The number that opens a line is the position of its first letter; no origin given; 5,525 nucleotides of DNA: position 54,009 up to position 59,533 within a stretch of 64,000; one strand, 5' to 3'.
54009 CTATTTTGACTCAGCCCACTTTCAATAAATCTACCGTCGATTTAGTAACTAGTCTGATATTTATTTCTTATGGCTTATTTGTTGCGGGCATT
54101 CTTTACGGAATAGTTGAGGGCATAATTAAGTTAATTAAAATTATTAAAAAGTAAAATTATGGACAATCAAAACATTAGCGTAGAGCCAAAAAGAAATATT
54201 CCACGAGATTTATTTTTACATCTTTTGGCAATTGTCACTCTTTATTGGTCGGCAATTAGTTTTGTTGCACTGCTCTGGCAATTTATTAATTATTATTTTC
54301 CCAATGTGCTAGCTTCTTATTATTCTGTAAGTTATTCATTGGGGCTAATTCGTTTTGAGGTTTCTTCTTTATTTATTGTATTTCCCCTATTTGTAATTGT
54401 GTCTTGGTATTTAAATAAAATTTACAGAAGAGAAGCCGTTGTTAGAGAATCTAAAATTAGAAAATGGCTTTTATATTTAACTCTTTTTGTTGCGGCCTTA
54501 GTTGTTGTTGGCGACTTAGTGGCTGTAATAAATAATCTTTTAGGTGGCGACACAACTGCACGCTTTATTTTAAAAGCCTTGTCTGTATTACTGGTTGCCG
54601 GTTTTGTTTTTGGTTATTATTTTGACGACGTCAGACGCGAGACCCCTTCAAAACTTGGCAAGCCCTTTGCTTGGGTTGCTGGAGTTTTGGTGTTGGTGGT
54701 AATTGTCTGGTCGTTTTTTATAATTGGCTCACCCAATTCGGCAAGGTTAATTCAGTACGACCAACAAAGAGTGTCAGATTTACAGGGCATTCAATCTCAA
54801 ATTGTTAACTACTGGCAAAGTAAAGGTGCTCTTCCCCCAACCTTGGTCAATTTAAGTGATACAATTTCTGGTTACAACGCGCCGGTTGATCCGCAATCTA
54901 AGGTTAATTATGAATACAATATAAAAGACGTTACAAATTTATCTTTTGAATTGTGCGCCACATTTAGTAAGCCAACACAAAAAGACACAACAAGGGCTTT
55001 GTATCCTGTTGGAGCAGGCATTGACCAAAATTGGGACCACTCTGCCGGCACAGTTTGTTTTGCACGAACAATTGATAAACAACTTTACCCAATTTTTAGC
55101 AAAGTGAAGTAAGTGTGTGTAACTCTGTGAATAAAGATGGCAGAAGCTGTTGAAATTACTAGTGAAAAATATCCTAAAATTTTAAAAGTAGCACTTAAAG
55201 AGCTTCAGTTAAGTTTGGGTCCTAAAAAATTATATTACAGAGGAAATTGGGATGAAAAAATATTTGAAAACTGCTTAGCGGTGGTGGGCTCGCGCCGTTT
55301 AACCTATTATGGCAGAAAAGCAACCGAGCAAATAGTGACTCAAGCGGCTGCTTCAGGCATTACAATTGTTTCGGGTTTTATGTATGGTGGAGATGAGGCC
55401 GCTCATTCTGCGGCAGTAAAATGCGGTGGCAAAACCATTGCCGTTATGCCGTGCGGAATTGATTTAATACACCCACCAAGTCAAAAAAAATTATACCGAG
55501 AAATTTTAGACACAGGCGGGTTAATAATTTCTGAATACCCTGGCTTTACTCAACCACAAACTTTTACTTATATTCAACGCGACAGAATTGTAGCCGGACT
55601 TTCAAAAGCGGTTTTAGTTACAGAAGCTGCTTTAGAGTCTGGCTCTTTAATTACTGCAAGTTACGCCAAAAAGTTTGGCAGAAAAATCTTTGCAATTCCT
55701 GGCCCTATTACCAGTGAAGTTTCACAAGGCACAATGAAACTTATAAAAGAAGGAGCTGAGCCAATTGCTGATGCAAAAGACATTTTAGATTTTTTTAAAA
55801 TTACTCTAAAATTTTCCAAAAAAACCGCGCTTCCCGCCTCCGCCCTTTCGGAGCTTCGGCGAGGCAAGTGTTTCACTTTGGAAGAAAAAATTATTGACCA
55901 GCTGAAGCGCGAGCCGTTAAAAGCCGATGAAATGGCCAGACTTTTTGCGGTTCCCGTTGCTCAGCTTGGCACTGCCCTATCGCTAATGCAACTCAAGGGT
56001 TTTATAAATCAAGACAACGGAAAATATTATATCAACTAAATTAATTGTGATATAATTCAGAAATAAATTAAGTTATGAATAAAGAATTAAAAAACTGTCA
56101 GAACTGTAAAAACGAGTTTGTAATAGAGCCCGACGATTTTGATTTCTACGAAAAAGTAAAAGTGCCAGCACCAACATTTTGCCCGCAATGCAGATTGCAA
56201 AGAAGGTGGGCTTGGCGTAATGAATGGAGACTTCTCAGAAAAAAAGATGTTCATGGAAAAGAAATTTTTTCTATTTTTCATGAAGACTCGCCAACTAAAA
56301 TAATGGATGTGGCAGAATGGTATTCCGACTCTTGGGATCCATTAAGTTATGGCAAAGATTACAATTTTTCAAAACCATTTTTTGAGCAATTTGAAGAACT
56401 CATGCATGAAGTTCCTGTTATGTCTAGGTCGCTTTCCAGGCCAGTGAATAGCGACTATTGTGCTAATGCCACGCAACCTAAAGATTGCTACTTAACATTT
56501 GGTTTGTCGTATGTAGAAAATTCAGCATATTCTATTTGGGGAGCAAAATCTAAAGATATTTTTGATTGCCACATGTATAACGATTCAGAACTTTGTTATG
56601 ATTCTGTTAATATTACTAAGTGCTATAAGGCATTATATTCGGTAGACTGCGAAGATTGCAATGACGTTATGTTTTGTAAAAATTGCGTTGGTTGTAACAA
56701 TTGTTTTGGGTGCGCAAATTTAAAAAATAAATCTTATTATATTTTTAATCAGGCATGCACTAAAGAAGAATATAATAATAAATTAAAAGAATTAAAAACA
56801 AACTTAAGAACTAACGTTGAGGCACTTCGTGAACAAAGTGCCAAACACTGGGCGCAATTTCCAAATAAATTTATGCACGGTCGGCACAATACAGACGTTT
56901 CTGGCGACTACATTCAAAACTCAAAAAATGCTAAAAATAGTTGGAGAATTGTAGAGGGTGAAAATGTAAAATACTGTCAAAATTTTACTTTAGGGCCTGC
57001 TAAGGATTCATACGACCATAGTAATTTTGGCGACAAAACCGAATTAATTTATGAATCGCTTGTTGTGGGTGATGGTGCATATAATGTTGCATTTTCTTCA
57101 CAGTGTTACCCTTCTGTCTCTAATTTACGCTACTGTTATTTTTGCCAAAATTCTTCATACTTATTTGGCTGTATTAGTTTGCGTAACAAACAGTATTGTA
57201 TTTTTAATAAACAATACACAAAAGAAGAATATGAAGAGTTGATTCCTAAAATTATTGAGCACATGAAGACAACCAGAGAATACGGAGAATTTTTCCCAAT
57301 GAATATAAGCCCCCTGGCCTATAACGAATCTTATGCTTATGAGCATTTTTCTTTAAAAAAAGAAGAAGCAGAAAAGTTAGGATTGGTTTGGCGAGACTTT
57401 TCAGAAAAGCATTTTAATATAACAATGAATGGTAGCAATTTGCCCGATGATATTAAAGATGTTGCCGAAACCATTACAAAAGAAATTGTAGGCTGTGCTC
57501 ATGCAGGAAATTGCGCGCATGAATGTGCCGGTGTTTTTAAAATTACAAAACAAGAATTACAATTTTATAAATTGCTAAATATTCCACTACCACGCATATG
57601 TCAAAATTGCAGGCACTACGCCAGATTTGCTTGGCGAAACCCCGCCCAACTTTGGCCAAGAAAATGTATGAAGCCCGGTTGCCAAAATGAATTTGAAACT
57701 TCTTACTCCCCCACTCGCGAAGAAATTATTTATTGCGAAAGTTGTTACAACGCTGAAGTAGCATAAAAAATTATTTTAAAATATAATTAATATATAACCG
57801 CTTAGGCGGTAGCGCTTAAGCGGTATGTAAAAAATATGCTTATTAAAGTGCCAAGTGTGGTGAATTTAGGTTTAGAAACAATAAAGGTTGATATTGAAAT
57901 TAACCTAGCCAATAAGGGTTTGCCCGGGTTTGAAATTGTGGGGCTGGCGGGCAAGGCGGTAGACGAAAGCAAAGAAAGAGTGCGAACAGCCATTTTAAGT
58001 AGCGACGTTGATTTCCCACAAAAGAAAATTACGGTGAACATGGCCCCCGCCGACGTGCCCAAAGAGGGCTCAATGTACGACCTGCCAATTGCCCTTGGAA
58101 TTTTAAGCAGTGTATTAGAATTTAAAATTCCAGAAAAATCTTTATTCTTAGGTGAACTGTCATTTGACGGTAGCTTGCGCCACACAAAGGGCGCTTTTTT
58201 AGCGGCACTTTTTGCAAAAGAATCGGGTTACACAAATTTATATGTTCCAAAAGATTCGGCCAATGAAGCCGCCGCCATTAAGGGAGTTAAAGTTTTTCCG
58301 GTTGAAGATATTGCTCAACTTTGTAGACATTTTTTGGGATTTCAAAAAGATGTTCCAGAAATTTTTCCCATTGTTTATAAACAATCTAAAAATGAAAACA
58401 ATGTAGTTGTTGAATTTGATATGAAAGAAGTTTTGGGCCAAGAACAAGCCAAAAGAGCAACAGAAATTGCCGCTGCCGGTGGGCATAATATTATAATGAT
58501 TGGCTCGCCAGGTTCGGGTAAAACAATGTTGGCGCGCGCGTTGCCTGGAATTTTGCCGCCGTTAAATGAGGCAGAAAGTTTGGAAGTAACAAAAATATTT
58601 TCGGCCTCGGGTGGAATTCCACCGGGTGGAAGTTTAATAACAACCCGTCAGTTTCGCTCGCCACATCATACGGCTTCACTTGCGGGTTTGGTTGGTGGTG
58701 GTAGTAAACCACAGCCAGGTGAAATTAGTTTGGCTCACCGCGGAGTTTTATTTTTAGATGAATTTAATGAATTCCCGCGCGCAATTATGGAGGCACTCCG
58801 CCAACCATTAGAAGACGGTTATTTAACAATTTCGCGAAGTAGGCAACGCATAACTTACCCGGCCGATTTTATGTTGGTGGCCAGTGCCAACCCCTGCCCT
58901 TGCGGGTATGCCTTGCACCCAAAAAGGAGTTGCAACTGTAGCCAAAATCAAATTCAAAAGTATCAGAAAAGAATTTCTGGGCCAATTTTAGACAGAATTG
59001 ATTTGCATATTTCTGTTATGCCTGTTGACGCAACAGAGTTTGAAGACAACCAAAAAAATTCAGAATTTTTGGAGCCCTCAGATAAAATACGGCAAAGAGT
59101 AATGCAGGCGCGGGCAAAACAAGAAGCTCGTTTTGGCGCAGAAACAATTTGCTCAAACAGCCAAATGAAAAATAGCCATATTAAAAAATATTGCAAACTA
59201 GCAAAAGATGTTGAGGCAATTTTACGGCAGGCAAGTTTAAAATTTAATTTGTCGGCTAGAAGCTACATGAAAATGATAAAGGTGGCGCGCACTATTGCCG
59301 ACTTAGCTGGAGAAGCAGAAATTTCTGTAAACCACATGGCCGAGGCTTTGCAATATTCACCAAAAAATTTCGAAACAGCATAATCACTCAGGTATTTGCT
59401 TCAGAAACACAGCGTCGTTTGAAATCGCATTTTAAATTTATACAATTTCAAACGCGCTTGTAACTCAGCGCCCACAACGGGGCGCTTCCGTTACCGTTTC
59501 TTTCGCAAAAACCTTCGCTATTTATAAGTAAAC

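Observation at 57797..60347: Thirteen copies of a 14-bp palindrome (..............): two mirror-layout arrays around a 233-aa gene plus a pair at the comM start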

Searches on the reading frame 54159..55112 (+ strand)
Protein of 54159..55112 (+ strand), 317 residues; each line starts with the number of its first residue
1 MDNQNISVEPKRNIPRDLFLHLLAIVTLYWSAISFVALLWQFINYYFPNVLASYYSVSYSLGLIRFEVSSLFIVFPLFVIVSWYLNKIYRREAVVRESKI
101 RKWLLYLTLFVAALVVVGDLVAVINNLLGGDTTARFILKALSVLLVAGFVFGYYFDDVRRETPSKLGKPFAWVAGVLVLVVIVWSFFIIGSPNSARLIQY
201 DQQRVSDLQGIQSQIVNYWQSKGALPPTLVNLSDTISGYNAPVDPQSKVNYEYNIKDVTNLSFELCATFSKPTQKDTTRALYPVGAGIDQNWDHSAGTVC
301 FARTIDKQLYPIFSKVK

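Call 12: search_protein_families(library=pfam, proteins=[window:54159-55112:+], max_evalue=0.00001)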
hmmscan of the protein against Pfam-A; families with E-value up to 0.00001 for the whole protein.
window:54159-55112:+ (317 aa): 1 family
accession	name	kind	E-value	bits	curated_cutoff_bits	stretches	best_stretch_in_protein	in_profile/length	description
PF18920.5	DUF5671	-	1e-19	71.2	28.4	1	17-153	1-131/132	Domain of unknown function (DUF5671)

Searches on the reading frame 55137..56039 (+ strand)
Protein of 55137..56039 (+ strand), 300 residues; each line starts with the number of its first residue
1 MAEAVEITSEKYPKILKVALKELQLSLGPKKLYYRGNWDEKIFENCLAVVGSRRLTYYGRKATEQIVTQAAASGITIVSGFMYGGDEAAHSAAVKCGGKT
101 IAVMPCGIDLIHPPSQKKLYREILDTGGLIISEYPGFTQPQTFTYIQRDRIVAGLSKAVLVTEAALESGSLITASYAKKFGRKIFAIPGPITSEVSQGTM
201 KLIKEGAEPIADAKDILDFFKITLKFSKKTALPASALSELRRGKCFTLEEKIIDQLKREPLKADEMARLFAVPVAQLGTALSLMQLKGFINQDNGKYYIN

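Call 5: search_protein_families(library=pfam, proteins=[window:55137-56039:+], max_evalue=0.1)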
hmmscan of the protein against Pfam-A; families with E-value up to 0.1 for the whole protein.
window:55137-56039:+ (300 aa): 3 families
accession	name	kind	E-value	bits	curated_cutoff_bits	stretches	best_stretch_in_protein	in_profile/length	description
PF02481.21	DNA_processg_A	-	1.1e-62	211.4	29.6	1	4-211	9-211/212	DNA recombination-mediator protein A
PF17782.7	DprA_WH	-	5.2e-06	26.9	22.9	1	248-295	13-60/61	DprA winged helix domain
PF21476.4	PF0610-like_N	-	0.047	14.4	33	0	247-273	1-27/50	PF0610-like, N-terminal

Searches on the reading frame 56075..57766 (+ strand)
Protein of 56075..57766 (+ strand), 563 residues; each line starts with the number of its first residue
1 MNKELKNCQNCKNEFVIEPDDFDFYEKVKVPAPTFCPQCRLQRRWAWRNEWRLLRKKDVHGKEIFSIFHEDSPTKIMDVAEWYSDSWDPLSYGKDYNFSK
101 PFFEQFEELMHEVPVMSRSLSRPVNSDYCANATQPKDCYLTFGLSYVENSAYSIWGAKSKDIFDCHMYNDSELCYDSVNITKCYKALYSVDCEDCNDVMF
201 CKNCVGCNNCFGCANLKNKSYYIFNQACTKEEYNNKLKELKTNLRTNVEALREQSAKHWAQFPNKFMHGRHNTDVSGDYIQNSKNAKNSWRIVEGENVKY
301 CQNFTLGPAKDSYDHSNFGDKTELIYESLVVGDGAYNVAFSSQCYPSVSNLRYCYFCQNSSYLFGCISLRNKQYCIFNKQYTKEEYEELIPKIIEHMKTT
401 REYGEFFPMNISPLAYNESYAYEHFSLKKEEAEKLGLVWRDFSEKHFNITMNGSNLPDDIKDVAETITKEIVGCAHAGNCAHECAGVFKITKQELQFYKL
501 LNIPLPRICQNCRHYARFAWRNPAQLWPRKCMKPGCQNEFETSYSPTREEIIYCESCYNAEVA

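Call 5: search_protein_families(library=pfam, proteins=[window:56075-57766:+], max_evalue=0.1)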
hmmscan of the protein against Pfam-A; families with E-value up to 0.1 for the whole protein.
window:56075-57766:+ (563 aa): 1 family
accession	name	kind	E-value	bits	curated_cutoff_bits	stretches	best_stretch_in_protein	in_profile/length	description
PF09606.15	Med15_N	-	0.001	19.2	24.1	0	376-401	40-65/72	ARC105/Med15 mediator subunit N-terminal KIX domain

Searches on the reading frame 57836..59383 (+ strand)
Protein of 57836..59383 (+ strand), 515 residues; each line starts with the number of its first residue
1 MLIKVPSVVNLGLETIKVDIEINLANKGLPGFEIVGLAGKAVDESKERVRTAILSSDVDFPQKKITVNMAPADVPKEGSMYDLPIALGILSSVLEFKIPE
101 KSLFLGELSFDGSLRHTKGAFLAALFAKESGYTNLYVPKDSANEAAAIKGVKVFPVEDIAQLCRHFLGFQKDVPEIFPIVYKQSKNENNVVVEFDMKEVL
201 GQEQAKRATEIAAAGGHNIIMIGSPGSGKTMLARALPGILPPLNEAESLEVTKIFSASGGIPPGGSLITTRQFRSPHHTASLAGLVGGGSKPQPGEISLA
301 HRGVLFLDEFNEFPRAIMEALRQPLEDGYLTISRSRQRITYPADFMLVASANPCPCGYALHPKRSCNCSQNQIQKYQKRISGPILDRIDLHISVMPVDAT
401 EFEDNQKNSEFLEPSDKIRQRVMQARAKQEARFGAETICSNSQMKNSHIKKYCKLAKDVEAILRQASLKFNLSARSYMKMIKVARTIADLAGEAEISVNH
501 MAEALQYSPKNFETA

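Call 5: search_protein_families(library=pfam, proteins=[window:57836-59383:+], max_evalue=0.1)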
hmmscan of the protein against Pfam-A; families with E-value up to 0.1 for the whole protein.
window:57836-59383:+ (515 aa): 20 families
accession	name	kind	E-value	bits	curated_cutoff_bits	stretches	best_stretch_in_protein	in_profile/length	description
PF01078.27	Mg_chelatase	-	2.8e-92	308.2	20.3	1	195-400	1-205/207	Magnesium chelatase, subunit ChlI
PF13541.12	ChlI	-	4e-41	140.2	27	1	21-140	2-120/121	Subunit ChlI of Mg-chelatase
PF13335.12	Mg_chelatase_C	-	1.1e-29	103.3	26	1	413-507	2-93/94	Magnesium chelatase, subunit ChlI C-terminal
PF07728.20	AAA_5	-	8.1e-10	39.3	22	1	301-355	66-125/139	AAA domain (dynein-related subfamily)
PF00493.29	MCM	-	1.4e-07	31.3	23.3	1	294-395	114-205/224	MCM P-loop domain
PF00158.32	Sigma54_activat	-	1.8e-06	28.2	20.2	1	205-350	11-140/168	Sigma-54 interaction domain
PF13671.12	AAA_33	-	0.00091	20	27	1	219-237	2-20/143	AAA domain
PF05496.18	RuvB_N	-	0.0046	17.2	27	0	298-332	81-115/159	Holliday junction DNA helicase RuvB P-loop domain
PF00004.35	AAA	-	0.006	17.5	21.2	1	219-240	1-22/131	ATPase family associated with various cellular activities (AAA)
PF13401.12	AAA_22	-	0.0081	16.9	27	0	218-240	7-29/130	AAA domain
PF20720.3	nSTAND3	-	0.012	15.8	27.2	1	217-236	18-37/155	Novel STAND NTPase 3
PF00005.33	ABC_tran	-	0.018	16.1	25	1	216-243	11-38/137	ABC transporter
PF07726.17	AAA_3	-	0.027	14.8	27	0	304-354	65-113/131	ATPase family associated with various cellular activities (AAA)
PF05729.18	NACHT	-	0.038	14.3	26.7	0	219-236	3-20/167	NACHT domain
PF01695.23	IstB_IS21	-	0.047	13.6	24.1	0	217-236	93-112/238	IstB-like ATP binding protein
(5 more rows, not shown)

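Call 41: find_homologous_proteins(query=window:57836-59383:+, max_evalue=1e-150)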
Query window:57836-59383:+ (515 aa): 3105 proteins with E <= 1e-150 among 8000 candidates; the best 120 are listed.
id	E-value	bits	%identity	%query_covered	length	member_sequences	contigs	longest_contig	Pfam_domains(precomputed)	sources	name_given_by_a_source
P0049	0.0e+0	1143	100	100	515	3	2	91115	PF00158.33,PF13335.13,PF00493.30,PF07728.21,PF01078.28,PF13541.13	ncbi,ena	-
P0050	0.0e+0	1047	92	100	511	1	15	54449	PF00158.33,PF13335.13,PF00493.30,PF07728.21,PF01078.28,PF13541.13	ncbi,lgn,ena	-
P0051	0.0e+0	1046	91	100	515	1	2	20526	PF00158.33,PF13335.13,PF00493.30,PF07728.21,PF01078.28,PF13541.13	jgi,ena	-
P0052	0.0e+0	1032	90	100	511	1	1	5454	PF00158.33,PF13335.13,PF00493.30,PF07728.21,PF01078.28,PF13541.13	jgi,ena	-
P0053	0.0e+0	1031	90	100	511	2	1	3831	PF00158.33,PF13335.13,PF00493.30,PF07728.21,PF01078.28,PF13541.13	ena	-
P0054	0.0e+0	1024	90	100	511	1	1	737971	PF00158.33,PF13335.13,PF00493.30,PF07728.21,PF01078.28,PF13541.13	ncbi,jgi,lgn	ncbi:MAG: YifB family Mg chelatase-like AAA ATPase [Candidatus Staskawiczbacteria bacterium]|jgi:mag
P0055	0.0e+0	1021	89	100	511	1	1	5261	PF00158.33,PF13335.13,PF00493.30,PF07728.21,PF01078.28,PF13541.13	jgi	jgi:magnesium chelatase family protein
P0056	0.0e+0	1018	89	100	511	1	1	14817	PF00158.33,PF13335.13,PF00493.30,PF07728.21,PF01078.28,PF13541.13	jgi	-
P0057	0.0e+0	1017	90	100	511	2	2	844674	PF00158.33,PF13335.13,PF00493.30,PF07728.21,PF01078.28,PF13541.13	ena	-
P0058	0.0e+0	1013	89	100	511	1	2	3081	PF00158.33,PF13335.13,PF00493.30,PF07728.21,PF01078.28,PF13541.13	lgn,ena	-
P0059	0.0e+0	1011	89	100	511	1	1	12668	PF00158.33,PF13335.13,PF00493.30,PF07728.21,PF01078.28,PF13541.13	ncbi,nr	ncbi:MAG: YifB family Mg chelatase-like AAA ATPase [Candidatus Staskawiczbacteria bacterium]|nr:YifB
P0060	0.0e+0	1010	89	100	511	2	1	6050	PF00158.33,PF13335.13,PF00493.30,PF07728.21,PF01078.28,PF13541.13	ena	-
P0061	8.4e-296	999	89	98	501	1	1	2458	PF00158.33,PF13335.13,PF00493.30,PF07728.21,PF01078.28,PF13541.13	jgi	-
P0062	3.8e-294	994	87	100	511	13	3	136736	PF00158.33,PF13335.13,PF00493.30,PF07728.21,PF01078.28,PF13541.13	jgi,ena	-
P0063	3.8e-293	991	87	100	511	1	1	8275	PF00158.33,PF13335.13,PF00493.30,PF07728.21,PF01078.28,PF13541.13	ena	-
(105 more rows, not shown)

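Call 42: find_encoding_contigs(protein=P0054, flank=10000, max_places=1)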
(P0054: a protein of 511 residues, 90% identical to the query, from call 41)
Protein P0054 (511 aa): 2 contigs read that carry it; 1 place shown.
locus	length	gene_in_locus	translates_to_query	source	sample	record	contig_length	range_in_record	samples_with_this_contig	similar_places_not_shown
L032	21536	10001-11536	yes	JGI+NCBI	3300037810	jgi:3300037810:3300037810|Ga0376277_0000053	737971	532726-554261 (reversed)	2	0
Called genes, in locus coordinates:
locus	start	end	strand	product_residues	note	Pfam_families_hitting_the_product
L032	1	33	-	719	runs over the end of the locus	PF01138:RNase_PH, PF03725:RNase_PH_C (weak), PF01138:RNase_PH, PF00013:KH_1, PF00575:S1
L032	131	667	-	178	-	PF01936:NYN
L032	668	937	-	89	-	PF00312:Ribosomal_S15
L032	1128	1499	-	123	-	PF04956:TrbC, PF18895:T4SS_pilin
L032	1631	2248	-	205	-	PF00702:Hydrolase, PF13419:HAD_2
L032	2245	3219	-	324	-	PF01933:CofD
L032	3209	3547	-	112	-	PF00583:Acetyltransf_1, PF13302:Acetyltransf_3 (weak), PF13673:Acetyltransf_10, PF13508:Acetyltransf_7, PF08445:FR47 (weak)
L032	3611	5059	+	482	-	PF01743:PolyA_pol, PF12627:PolyA_pol_RNAbd, PF01966:HD, PF13735:tRNA_NucTran2_2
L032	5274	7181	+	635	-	PF00664:ABC_membrane, PF00005:ABC_tran, PF02463:SMC_N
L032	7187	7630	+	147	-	PF00293:NUDIX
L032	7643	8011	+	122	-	-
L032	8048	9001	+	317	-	PF18920:DUF5671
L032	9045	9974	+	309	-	PF02481:DNA_processg_A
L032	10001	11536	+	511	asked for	PF13541:ChlI, PF00493:MCM (faint), PF00158:Sigma54_activat (weak), PF01078:Mg_chelatase, PF07728:AAA_5 (faint), PF13335:Mg_chelatase_C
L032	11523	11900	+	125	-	PF02021:UPF0102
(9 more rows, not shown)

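Call 43: find_encoding_contigs(protein=P0057, flank=10000, max_places=1)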
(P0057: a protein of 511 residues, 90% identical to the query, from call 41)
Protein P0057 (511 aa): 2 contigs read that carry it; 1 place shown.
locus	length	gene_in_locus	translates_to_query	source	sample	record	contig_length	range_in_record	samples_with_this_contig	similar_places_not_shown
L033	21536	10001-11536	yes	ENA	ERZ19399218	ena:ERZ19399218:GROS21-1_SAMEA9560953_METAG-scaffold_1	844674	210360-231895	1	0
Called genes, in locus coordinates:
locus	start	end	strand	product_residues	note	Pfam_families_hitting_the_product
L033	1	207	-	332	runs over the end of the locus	PF01933:CofD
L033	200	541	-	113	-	PF00583:Acetyltransf_1, PF13673:Acetyltransf_10, PF13508:Acetyltransf_7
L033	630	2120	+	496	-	PF01743:PolyA_pol, PF12627:PolyA_pol_RNAbd, PF01966:HD, PF13735:tRNA_NucTran2_2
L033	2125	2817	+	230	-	-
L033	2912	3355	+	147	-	-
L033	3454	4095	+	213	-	PF00929:RNase_T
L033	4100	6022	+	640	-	PF00664:ABC_membrane, PF02463:SMC_N, PF00005:ABC_tran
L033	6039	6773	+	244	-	PF00005:ABC_tran, PF13304:AAA_21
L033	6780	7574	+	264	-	PF01061:ABC2_membrane, PF12698:ABC2_membrane_3 (weak)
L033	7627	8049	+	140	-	PF00293:NUDIX, PF14815:NUDIX_4 (weak)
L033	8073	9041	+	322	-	PF18920:DUF5671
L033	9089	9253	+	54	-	-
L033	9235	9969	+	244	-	PF02481:DNA_processg_A, PF17782:WHD_DprA (faint)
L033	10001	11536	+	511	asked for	PF13541:ChlI, PF00158:Sigma54_activat (faint), PF00493:MCM (faint), PF01078:Mg_chelatase, PF07728:AAA_5 (faint), PF13335:Mg_chelatase_C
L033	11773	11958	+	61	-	PF12728:HTH_17 (weak)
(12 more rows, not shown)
